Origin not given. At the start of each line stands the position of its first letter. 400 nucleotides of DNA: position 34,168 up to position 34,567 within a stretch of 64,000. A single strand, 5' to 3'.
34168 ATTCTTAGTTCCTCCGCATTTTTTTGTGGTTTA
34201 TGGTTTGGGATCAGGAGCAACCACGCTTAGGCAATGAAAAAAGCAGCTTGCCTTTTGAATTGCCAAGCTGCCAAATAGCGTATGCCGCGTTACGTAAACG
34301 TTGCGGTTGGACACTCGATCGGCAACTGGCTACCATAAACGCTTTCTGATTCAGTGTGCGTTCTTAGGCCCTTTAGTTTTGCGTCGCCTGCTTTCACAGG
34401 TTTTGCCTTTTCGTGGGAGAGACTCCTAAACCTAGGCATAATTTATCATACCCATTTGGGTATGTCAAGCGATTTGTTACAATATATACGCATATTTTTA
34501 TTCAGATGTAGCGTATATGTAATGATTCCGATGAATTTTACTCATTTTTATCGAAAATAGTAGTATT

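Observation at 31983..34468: c-di-GMP riboswitch-led operon with an HD-GYP phosphodiesterase wedged between the two halves of a HEPN/MNT pair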

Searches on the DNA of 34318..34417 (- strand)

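Call 63: build_rna_model(alignment_id=A6)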
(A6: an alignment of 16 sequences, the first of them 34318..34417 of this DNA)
Model R1 built from alignment A6 (16 sequences, 100 columns); structure: RNAalifold consensus.
model positions 89; base pairs 19; branch points 1; effective number of sequences 2.08; information 0.64 bits per position. Calibrated on 0.2 Mb of random sequence (short: E-values are rough).
structure used (alignment columns):
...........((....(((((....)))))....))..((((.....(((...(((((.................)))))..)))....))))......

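Call 64: search_with_rna_model(model_id=R1, sources=[L089, L090, L091, L092, L093, L094, L095, L096, L097, L098, L099, L100, L101, L102, L103, L104, L105, L106, L107, L108, L109, L110, L111, L112, L113, L114, L115, L116, L117, L118, L119, L120, L121, L122, L123, L124, L125, L126, L127, L128, L129, L130, L131, L007, L008, L010, L011, L012, L088], max_evalue=0.01)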
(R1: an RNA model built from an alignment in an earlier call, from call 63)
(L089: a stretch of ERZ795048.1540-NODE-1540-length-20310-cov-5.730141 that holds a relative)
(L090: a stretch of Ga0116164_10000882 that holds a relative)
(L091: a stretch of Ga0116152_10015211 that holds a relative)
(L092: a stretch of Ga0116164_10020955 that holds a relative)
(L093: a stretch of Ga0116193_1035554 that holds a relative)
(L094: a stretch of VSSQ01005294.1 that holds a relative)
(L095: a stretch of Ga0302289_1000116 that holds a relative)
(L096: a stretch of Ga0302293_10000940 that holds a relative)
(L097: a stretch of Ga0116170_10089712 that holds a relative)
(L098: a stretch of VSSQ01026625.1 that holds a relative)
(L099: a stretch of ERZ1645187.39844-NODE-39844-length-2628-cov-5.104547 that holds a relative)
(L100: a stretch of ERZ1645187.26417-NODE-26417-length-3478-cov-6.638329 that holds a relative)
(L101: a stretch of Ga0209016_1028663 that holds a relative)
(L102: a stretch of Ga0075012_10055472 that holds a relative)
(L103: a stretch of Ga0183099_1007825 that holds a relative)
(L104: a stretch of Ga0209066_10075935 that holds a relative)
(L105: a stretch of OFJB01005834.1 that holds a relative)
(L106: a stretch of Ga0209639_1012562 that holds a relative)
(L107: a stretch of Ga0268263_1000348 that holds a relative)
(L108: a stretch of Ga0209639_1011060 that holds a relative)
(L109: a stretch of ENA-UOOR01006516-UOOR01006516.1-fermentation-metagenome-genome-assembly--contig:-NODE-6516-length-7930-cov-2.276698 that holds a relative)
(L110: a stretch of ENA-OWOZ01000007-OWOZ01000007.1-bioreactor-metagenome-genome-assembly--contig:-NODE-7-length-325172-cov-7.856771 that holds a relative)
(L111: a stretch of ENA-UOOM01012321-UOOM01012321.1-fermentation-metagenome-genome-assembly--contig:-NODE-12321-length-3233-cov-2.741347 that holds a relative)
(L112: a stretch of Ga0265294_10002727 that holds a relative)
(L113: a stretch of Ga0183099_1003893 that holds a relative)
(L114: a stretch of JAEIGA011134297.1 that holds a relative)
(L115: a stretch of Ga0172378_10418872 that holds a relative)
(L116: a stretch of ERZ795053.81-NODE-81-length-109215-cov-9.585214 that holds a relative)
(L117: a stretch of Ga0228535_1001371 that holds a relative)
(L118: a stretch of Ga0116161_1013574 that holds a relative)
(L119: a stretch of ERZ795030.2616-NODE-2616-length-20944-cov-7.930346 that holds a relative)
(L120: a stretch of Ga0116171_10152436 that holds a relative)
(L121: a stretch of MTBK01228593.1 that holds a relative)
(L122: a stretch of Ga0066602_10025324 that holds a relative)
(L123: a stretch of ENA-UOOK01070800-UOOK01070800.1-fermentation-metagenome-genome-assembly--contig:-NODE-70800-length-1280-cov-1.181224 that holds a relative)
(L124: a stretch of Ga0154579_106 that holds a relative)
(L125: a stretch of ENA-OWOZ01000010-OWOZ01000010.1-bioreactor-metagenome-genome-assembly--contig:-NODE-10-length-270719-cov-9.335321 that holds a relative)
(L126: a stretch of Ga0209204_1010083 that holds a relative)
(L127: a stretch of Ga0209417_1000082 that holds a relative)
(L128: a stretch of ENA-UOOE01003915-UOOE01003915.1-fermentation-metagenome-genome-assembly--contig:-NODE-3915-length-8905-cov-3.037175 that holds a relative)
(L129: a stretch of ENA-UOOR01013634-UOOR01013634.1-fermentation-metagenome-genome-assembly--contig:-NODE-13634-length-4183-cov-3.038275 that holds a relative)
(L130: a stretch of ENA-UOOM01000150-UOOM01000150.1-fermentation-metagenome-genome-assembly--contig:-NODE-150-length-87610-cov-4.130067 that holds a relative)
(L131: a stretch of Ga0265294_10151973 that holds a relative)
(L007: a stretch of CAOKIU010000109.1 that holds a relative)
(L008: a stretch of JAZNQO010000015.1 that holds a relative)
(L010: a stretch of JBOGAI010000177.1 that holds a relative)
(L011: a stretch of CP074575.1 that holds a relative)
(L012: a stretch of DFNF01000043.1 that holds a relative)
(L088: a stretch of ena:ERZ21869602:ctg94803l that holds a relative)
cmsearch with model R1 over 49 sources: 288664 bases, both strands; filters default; matches with E-value up to 0.01: 39.
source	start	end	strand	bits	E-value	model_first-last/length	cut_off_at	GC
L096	2544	2635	+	97.1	1.6e-22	1-89/89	no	0.6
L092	1198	1288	+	96.7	2.1e-22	1-89/89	no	0.6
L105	477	565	+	95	5.5e-22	1-89/89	no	0.58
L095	2544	2635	+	94.8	6.4e-22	1-89/89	no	0.59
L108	735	819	+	94.1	9.5e-22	1-89/89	no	0.62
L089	2538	2637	+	93.4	1.5e-21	1-89/89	no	0.51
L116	3026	3116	+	92.9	1.9e-21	1-89/89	no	0.6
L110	2584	2669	+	92.4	2.7e-21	1-89/89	no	0.59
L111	782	866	+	91.9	3.4e-21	1-89/89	no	0.59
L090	2530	2629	+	91.1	5.6e-21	1-89/89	no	0.55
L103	646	738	+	90.8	6.8e-21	1-89/89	no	0.58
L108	3153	3237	+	90.3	8.9e-21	1-89/89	no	0.58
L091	906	995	+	89.5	1.4e-20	1-89/89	no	0.6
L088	4097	4189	+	88.5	2.6e-20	1-89/89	no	0.56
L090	5039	5128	+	88.3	3e-20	1-89/89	no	0.59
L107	2505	2589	+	85.6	1.5e-19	1-89/89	no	0.61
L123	327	411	+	84.2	3.4e-19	1-89/89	no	0.65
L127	2677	2765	+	81.7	1.4e-18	1-89/89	no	0.56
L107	5005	5091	+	81.3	1.8e-18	1-89/89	no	0.56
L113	1287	1371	+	81.3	1.8e-18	1-89/89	no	0.59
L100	1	90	+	81.2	2e-18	4-89/89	5'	0.52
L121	947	1034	+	80.4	3.1e-18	1-89/89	no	0.55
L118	1258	1342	+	80.4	3.1e-18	1-89/89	no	0.65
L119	3861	3945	+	80.4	3.1e-18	1-89/89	no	0.65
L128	1856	1942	+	80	3.9e-18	1-89/89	no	0.48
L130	2605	2691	+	80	3.9e-18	1-89/89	no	0.48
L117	2356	2440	+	79.3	6.1e-18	1-89/89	no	0.59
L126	2580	2669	+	78.9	7.6e-18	1-89/89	no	0.51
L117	2099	2187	-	78.7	8.6e-18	1-89/89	no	0.61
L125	2623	2725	+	77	2.3e-17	1-89/89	no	0.47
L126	199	301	+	77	2.3e-17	1-89/89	no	0.47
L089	5080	5171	+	75.5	5.8e-17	1-89/89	no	0.52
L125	5004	5093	+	75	7.6e-17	1-89/89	no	0.49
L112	2397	2484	+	72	4.7e-16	1-89/89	no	0.52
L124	2625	2708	+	68.5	3.5e-15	1-89/89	no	0.4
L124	4963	5054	+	65.2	2.5e-14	1-89/89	no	0.43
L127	4961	5058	+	62.4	1.4e-13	1-89/89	no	0.38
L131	352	436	+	60.6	3.8e-13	1-89/89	no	0.42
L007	2537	2623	+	22.5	0.0024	1-89/89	no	0.7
